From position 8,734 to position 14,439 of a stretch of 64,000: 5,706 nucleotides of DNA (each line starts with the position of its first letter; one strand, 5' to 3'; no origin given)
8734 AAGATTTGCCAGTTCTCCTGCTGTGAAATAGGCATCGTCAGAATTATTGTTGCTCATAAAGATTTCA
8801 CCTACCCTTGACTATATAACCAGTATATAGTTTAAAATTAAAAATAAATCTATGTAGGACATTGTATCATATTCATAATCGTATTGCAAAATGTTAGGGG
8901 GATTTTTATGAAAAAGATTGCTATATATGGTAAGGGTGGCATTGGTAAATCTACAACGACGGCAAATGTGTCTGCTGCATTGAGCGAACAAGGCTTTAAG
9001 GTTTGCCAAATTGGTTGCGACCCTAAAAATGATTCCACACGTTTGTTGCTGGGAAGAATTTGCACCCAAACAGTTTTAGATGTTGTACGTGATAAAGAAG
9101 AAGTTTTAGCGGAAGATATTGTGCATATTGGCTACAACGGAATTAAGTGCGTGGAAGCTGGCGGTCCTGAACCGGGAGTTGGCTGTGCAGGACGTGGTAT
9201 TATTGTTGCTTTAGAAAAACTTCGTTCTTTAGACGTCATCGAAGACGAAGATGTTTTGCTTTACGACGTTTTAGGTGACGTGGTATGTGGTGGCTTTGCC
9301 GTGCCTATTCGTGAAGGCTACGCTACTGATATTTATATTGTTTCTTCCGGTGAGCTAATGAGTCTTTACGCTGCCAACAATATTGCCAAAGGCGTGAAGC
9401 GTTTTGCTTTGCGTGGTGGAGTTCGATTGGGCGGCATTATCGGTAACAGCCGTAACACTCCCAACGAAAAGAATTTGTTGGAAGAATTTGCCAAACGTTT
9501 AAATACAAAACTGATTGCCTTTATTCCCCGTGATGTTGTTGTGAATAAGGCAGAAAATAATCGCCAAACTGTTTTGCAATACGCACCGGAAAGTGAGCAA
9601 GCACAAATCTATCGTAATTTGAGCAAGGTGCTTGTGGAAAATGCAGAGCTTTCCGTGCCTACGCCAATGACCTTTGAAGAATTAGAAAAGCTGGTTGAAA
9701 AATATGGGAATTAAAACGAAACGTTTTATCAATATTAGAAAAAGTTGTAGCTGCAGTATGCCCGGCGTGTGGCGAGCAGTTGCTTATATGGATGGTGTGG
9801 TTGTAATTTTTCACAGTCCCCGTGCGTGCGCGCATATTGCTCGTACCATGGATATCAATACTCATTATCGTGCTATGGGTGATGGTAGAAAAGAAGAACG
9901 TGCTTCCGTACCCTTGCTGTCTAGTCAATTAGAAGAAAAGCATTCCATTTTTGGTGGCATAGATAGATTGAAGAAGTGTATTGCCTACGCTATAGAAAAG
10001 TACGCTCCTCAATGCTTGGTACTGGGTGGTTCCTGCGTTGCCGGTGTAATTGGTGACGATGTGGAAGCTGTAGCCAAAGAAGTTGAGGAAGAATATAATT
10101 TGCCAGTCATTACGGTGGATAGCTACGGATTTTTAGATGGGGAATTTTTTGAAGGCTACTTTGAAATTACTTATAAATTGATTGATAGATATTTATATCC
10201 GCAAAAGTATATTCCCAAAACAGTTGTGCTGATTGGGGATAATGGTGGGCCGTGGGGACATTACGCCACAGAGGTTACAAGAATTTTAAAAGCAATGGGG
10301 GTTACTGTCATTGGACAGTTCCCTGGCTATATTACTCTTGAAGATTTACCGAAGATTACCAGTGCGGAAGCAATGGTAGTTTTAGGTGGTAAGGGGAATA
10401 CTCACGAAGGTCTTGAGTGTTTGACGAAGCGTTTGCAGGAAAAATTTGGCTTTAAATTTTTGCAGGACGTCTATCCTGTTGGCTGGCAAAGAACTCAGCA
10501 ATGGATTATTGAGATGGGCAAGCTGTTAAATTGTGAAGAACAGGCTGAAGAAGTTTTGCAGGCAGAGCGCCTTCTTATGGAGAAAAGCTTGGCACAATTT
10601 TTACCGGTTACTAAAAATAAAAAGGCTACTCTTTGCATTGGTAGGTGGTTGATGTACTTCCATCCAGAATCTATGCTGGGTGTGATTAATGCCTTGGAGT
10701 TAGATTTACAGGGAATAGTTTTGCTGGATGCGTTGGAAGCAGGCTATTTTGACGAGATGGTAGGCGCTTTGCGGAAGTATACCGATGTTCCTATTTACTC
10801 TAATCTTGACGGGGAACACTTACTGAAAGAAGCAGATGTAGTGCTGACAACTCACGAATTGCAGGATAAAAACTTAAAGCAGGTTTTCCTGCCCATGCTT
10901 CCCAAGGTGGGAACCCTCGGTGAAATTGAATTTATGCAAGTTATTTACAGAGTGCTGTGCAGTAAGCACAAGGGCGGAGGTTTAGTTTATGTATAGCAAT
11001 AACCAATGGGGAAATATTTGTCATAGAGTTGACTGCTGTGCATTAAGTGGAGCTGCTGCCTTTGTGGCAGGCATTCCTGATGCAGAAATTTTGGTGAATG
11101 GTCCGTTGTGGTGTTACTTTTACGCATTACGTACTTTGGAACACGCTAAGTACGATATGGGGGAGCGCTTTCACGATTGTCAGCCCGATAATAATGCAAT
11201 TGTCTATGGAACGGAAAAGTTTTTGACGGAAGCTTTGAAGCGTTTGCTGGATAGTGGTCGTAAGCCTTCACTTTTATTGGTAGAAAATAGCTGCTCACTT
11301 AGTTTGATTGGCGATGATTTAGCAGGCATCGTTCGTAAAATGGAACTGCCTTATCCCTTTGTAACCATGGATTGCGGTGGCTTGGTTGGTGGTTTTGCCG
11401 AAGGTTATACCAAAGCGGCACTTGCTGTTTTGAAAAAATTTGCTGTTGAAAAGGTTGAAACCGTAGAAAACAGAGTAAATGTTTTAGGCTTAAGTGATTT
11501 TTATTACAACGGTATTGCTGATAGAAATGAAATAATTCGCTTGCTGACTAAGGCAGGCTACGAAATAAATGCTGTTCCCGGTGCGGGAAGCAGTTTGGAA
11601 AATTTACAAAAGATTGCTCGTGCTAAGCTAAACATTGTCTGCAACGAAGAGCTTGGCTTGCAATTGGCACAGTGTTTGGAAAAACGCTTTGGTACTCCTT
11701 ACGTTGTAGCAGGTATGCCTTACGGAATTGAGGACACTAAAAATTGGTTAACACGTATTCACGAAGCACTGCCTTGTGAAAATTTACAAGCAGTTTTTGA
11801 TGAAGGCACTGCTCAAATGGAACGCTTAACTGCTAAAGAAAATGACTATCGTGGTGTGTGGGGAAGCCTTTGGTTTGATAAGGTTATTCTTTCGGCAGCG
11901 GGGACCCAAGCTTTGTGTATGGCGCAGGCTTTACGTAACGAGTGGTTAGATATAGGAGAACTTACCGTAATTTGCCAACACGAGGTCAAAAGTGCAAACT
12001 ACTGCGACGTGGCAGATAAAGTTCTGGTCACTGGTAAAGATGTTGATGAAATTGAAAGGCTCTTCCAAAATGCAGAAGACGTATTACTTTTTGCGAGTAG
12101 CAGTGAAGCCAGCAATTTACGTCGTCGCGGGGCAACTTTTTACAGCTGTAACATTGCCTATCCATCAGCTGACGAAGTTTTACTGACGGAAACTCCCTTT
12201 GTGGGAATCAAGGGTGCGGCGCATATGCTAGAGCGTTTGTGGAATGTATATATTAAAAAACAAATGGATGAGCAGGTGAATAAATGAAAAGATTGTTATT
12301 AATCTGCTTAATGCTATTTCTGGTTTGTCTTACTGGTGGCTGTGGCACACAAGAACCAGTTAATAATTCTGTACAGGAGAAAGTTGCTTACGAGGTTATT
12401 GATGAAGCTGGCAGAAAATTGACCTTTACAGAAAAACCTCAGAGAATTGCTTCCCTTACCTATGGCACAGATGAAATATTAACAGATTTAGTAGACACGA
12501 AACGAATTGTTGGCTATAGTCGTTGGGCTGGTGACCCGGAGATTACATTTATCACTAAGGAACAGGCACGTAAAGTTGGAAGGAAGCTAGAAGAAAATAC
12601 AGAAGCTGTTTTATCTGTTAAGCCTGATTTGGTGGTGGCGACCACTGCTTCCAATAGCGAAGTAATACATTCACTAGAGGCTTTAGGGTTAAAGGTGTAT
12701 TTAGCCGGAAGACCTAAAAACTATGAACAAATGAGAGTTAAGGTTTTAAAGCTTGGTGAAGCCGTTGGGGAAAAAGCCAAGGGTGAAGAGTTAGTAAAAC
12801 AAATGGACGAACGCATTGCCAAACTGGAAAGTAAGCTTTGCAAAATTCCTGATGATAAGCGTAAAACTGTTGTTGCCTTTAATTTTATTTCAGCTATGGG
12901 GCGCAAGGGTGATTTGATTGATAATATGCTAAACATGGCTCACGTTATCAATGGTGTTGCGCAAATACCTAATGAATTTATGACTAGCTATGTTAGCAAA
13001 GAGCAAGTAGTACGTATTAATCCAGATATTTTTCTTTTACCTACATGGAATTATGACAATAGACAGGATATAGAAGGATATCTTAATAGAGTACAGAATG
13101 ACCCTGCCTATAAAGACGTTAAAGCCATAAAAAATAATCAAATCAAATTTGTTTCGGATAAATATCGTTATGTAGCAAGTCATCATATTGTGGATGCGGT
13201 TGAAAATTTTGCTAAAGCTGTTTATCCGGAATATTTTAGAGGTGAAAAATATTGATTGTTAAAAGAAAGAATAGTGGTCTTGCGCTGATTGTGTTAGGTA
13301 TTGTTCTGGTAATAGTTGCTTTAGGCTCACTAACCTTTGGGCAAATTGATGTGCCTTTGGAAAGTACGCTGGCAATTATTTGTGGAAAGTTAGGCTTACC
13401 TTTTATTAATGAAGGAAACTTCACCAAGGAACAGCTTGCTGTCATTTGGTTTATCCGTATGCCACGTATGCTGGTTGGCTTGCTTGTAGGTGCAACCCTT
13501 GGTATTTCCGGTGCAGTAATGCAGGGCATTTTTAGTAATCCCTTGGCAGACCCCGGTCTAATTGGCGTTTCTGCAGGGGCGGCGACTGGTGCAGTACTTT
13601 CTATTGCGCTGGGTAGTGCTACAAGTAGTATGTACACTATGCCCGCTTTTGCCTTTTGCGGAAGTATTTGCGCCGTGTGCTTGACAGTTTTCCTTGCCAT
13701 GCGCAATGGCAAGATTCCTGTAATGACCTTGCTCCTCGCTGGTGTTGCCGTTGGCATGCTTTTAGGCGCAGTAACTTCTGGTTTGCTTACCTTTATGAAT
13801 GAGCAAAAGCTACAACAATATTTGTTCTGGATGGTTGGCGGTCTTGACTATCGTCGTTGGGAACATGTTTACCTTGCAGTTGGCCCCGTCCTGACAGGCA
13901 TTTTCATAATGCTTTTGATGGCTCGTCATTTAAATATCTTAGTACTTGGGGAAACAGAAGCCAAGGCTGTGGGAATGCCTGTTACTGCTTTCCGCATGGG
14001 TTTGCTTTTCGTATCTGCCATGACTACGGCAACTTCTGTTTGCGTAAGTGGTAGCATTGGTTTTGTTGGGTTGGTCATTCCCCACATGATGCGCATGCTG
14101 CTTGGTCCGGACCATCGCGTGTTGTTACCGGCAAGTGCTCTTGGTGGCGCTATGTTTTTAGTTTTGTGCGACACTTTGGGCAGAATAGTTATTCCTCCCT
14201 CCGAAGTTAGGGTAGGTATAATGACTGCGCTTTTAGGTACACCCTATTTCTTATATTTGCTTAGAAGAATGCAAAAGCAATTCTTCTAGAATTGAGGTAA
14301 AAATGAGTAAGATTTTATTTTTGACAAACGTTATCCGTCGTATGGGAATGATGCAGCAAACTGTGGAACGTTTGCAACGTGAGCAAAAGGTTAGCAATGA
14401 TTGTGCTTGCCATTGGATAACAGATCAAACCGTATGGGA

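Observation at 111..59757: Eleven copies of one MerR-type promoter (exact 19-bp spacer with an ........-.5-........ dyad) link the window into a single putative regulon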

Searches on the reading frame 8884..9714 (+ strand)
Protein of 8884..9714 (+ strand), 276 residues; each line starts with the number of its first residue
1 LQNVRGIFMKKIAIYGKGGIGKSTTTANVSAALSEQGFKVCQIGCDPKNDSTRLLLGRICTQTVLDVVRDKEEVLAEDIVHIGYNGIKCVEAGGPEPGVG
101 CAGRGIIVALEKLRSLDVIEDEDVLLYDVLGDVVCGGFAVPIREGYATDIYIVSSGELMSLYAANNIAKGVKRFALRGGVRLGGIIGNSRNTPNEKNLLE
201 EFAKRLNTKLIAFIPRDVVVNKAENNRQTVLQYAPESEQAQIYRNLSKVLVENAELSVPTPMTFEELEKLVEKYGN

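Call 6: search_protein_families(library=pfam, proteins=[window:8884-9714:+])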
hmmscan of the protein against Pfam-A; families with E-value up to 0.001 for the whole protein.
window:8884-9714:+ (276 aa): 7 families
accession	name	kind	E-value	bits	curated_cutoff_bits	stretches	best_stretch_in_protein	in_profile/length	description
PF00142.24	Fer4_NifH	-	3.6e-109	364.9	25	1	10-275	1-269/271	4Fe-4S iron sulfur cluster binding proteins, NifH/frxC family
PF01656.29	CbiA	-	3.2e-14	53.4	25.4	1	13-230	3-125/125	CobQ/CobB/MinD/ParA nucleotide binding domain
PF10609.15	ParA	-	5.9e-10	39.4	27.1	1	13-46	7-41/246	NUBPL iron-transfer P-loop NTPase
PF13614.12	AAA_31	-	4.3e-09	37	27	1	9-73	1-67/177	AAA domain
PF02374.21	ArsA_ATPase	-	2.4e-05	24.1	24.3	1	9-47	1-39/305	Anion-transporting ATPase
PF09140.17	MipZ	-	0.00015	21.6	20.7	1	17-52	9-44/262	ATPase MipZ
PF13401.12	AAA_22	-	0.00038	21.2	27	0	12-77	8-73/130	AAA domain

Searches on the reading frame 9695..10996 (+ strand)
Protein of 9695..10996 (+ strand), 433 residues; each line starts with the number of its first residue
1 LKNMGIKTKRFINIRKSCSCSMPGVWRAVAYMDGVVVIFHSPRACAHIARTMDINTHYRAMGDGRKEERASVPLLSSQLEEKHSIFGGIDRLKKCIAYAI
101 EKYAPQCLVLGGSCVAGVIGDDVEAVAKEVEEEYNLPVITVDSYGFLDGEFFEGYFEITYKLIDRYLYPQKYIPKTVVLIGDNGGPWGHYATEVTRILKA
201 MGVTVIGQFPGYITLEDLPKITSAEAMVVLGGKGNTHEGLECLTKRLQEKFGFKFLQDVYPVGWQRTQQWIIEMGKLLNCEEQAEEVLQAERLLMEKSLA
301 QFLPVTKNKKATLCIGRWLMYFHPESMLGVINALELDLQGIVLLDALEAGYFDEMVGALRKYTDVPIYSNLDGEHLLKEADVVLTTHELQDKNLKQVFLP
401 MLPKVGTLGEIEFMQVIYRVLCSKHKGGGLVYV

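Call 6: search_protein_families(library=pfam, proteins=[window:9695-10996:+])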
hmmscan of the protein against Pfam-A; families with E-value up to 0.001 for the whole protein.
window:9695-10996:+ (433 aa): 1 family
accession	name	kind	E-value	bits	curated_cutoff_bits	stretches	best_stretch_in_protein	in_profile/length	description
PF00148.24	Oxidored_nitro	-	1e-50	173.2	28.6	1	20-376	1-334/399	Nitrogenase component 1 type Oxidoreductase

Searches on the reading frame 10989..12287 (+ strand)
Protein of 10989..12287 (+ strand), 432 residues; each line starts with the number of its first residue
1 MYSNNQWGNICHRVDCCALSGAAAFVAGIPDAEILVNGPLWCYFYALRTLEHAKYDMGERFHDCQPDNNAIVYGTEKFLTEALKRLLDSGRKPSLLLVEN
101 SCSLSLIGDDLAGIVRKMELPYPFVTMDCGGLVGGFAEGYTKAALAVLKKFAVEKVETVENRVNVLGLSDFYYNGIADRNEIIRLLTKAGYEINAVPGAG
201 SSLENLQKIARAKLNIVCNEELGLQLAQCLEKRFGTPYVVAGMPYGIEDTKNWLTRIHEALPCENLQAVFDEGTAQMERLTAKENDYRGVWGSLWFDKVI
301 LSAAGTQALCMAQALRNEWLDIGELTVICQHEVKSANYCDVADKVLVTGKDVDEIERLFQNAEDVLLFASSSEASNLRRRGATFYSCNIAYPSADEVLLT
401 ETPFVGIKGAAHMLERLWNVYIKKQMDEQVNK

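Call 6: search_protein_families(library=pfam, proteins=[window:10989-12287:+])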
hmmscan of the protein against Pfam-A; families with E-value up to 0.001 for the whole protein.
window:10989-12287:+ (432 aa): 1 family
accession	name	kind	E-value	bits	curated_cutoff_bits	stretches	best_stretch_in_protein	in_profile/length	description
PF00148.24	Oxidored_nitro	-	3e-52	178.3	28.6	1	17-420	1-397/399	Nitrogenase component 1 type Oxidoreductase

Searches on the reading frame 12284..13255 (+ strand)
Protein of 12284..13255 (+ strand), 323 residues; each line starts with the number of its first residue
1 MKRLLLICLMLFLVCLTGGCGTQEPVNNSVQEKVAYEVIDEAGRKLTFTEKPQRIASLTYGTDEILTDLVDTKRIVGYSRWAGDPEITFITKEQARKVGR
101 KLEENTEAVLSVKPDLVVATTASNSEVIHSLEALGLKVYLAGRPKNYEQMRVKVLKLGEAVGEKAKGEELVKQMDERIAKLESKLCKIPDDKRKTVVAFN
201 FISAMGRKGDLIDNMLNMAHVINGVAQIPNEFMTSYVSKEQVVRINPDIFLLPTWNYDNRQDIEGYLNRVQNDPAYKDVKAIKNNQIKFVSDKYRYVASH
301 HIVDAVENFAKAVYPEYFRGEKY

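Call 11: search_protein_families(library=pfam, proteins=[window:12284-13255:+])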
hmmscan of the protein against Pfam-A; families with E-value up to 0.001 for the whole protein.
window:12284-13255:+ (323 aa): 1 family
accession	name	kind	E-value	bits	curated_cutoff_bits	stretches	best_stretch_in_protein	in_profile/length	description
PF01497.23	Peripla_BP_2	-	8.1e-24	84.8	27.5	1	55-290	1-231/235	Periplasmic binding protein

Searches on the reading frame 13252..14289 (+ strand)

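Call 11: search_protein_families(library=pfam, proteins=[window:13252-14289:+])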
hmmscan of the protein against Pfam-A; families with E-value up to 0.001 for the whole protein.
window:13252-14289:+ (345 aa): 1 family
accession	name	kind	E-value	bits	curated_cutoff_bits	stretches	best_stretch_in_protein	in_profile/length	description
PF01032.23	FecCD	-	9.2e-95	317.7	26.5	1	19-339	2-311/311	FecCD transport family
